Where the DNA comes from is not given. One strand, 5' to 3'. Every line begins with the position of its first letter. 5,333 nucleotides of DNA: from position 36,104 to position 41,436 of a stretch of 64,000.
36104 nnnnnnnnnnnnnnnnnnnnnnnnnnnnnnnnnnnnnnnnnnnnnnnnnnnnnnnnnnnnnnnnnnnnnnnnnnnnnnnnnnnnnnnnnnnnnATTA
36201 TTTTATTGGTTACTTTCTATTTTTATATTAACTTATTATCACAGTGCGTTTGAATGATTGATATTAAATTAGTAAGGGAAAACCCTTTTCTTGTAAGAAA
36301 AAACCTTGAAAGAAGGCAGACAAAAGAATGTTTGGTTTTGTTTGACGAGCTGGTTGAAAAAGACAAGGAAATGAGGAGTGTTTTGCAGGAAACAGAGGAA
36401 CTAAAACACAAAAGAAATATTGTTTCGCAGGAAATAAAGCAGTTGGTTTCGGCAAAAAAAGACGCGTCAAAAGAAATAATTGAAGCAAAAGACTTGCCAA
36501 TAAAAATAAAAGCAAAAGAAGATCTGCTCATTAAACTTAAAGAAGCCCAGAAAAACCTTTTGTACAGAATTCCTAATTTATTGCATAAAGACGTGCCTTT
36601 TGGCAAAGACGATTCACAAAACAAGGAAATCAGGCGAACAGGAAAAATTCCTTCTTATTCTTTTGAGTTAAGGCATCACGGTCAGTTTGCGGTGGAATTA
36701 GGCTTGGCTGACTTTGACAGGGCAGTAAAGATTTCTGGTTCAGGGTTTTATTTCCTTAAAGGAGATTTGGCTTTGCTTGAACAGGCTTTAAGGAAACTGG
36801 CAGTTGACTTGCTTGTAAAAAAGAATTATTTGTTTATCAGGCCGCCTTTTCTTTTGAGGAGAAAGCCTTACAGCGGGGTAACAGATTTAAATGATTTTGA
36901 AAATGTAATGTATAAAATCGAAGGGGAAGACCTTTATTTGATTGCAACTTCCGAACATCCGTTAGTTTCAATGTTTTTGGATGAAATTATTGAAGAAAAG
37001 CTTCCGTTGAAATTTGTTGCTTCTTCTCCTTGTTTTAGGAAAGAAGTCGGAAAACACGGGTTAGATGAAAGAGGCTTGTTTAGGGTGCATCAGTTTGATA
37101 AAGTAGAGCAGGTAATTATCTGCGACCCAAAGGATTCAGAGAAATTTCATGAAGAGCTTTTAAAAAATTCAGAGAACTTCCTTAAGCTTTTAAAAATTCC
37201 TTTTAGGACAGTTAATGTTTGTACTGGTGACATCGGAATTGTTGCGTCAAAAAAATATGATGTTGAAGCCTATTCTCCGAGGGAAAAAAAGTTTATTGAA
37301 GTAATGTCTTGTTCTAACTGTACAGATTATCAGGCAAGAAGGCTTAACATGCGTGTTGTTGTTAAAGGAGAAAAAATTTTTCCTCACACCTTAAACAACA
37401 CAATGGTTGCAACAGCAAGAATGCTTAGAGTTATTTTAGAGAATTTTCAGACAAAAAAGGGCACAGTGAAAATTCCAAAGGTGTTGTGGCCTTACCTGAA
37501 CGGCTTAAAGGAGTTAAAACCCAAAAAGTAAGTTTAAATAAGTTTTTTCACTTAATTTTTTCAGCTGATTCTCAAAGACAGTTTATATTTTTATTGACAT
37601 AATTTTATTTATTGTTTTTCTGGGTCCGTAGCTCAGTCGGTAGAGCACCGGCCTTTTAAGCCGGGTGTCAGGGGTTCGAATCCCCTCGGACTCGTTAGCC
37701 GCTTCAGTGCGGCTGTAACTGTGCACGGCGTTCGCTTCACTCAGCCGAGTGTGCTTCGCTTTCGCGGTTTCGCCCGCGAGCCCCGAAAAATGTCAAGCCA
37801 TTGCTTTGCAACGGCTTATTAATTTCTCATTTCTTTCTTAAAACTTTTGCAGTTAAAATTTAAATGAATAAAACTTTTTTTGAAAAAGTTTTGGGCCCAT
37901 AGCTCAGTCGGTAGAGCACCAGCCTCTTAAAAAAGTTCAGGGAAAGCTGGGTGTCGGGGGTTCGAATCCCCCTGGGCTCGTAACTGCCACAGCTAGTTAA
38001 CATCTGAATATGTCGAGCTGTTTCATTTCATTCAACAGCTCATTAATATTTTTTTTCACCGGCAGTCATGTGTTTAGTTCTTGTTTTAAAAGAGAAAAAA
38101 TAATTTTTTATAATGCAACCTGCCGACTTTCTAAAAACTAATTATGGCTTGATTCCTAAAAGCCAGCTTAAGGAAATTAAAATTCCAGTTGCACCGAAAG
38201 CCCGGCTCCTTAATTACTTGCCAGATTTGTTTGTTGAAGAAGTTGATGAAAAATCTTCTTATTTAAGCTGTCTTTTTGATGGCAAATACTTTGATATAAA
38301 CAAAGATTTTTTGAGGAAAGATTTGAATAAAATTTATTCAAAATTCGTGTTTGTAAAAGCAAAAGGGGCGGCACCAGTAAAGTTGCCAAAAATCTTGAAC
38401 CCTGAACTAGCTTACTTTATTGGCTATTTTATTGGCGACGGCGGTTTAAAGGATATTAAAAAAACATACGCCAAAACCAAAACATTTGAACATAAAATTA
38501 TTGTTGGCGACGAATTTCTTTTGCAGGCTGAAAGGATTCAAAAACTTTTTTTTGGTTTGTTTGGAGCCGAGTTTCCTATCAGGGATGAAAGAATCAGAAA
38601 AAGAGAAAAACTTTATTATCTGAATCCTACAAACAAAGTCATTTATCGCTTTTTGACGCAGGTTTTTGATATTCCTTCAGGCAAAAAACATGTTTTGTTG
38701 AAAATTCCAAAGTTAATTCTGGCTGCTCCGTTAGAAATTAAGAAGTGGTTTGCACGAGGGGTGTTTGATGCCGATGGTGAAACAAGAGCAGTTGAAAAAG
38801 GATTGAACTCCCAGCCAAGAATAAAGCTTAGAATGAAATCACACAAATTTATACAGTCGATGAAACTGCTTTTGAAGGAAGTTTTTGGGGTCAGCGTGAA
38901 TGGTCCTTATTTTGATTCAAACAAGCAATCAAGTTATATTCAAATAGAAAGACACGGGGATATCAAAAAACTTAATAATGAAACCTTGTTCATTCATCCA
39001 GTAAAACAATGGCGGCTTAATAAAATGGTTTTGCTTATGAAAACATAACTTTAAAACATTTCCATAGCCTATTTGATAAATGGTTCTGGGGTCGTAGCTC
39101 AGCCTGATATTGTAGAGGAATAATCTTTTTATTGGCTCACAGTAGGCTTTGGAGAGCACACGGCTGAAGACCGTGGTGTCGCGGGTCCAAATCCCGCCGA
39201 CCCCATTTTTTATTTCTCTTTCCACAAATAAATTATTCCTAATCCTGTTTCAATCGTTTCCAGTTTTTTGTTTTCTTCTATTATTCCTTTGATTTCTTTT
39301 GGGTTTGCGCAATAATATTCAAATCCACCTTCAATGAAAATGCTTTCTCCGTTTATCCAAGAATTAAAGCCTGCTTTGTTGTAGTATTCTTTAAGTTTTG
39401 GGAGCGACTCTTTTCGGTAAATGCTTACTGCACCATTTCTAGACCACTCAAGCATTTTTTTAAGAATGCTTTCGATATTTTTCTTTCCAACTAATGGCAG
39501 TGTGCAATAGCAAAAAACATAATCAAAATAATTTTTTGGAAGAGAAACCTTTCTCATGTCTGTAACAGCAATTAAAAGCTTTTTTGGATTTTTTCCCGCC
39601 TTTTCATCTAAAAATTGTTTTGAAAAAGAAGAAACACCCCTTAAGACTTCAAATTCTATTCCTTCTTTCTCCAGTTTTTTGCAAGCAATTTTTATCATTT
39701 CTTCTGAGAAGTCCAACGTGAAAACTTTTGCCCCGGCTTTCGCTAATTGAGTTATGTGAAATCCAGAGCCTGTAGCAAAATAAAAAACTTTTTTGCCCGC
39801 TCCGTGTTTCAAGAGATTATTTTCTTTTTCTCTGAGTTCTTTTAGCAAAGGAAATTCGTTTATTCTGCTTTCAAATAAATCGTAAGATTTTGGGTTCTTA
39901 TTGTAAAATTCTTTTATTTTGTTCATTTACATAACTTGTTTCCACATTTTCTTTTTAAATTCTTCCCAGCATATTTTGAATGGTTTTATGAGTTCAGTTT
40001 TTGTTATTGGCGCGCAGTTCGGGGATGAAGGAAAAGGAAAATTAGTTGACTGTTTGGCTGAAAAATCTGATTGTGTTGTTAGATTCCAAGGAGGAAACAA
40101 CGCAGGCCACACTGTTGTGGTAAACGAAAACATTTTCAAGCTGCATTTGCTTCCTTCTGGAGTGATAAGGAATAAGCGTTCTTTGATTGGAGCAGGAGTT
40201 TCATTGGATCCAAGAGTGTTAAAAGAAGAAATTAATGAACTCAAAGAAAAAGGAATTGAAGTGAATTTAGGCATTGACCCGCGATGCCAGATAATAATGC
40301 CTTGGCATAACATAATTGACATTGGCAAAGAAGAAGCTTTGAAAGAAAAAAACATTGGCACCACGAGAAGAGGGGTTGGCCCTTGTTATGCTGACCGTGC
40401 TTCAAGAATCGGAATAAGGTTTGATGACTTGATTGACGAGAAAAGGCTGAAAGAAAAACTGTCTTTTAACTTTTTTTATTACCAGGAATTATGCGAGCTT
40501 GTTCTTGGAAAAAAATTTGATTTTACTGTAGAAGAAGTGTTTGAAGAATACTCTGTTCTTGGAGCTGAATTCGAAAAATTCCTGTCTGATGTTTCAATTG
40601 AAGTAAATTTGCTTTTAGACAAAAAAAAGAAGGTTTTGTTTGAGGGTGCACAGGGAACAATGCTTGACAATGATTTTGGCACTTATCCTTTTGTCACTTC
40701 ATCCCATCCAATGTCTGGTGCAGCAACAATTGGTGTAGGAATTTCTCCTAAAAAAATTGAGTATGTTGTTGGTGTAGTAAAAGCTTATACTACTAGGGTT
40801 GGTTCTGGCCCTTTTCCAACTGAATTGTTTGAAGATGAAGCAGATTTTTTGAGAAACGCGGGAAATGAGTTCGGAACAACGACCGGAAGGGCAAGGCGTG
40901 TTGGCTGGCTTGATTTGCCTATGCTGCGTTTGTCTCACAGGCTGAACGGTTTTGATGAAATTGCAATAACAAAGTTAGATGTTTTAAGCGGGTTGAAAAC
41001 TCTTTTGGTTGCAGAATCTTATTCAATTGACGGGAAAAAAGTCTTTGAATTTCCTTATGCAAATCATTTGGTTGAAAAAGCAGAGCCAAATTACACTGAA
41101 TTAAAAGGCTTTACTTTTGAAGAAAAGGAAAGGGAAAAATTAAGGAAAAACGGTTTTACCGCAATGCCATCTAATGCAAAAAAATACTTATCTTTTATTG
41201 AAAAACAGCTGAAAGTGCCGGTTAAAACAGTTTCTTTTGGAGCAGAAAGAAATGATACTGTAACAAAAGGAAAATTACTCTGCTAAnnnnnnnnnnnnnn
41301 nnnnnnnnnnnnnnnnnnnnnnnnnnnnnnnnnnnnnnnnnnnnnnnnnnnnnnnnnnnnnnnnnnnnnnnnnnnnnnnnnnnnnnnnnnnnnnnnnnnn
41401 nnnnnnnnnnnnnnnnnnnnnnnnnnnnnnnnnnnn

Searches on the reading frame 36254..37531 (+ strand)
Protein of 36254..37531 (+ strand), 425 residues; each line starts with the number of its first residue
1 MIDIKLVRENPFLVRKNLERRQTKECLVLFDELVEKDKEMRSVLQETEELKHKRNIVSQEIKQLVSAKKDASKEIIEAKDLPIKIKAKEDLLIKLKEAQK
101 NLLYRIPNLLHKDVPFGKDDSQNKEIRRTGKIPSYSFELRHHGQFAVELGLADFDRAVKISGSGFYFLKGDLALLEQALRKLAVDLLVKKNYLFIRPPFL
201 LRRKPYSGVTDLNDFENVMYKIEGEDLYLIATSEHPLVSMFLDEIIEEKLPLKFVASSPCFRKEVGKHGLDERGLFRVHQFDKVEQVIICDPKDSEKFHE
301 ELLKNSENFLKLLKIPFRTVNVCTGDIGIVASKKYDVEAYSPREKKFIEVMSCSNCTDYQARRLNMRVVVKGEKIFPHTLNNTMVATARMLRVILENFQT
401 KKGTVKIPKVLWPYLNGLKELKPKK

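Call 35: search_protein_families(library=pfam, proteins=[window:36254-37531:+], max_evalue=0.001)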
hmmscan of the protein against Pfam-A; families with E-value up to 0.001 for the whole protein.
window:36254-37531:+ (425 aa): 2 families
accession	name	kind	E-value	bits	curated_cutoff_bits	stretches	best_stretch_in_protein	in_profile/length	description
PF00587.30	tRNA-synt_2b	-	7.9e-40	137.2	29.3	1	224-398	8-179/179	tRNA synthetase class II core domain (G, H, P, S and T)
PF02403.27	Seryl_tRNA_N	-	8e-22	78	28.2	1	1-109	1-107/108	Seryl-tRNA synthetase N-terminal domain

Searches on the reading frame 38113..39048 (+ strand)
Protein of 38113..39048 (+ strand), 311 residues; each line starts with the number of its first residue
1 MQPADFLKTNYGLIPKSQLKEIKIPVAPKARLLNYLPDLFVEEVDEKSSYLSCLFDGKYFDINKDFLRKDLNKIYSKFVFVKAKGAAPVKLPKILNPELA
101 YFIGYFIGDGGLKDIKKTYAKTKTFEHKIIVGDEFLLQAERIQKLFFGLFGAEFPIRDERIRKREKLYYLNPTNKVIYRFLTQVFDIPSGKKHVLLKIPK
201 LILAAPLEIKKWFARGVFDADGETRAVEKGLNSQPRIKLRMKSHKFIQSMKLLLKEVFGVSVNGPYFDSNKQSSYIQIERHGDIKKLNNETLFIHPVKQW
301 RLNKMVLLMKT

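Call 35: search_protein_families(library=pfam, proteins=[window:38113-39048:+], max_evalue=0.001)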
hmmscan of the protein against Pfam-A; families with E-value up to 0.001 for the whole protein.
window:38113-39048:+ (311 aa): 1 family
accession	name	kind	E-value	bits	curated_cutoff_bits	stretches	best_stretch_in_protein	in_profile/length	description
PF14528.11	LAGLIDADG_3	-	1.2e-06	29.1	22.5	0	210-261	3-49/82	LAGLIDADG-like domain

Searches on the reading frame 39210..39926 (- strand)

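Call 35: search_protein_families(library=pfam, proteins=[window:39210-39926:-], max_evalue=0.001)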
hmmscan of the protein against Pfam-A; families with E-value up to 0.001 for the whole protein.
window:39210-39926:- (238 aa): 5 families
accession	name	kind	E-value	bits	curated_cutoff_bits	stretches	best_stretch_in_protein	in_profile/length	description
PF13649.12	Methyltransf_25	-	2.2e-12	47.9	27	1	50-96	4-52/97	Methyltransferase domain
PF08241.18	Methyltransf_11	-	1e-10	42.5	21.2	1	51-165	4-90/95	Methyltransferase domain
PF13847.12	Methyltransf_31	-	1.8e-07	31.4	27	1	44-167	4-106/145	Methyltransferase domain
PF01209.24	Ubie_methyltran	-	5.9e-06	26.2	20.1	1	3-91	8-98/233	ubiE/COQ5 methyltransferase family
PF08242.18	Methyltransf_12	-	5.2e-05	24.3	30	1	51-166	4-96/98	Methyltransferase domain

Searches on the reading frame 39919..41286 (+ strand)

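Call 35: search_protein_families(library=pfam, proteins=[window:39919-41286:+], max_evalue=0.001)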
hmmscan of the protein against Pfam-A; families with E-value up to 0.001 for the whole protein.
window:39919-41286:+ (455 aa): 1 family
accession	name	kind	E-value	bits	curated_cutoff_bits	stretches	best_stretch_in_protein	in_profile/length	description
PF00709.27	Adenylsucc_synt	-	1.6e-157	524.9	27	1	29-448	2-416/416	Adenylosuccinate synthetase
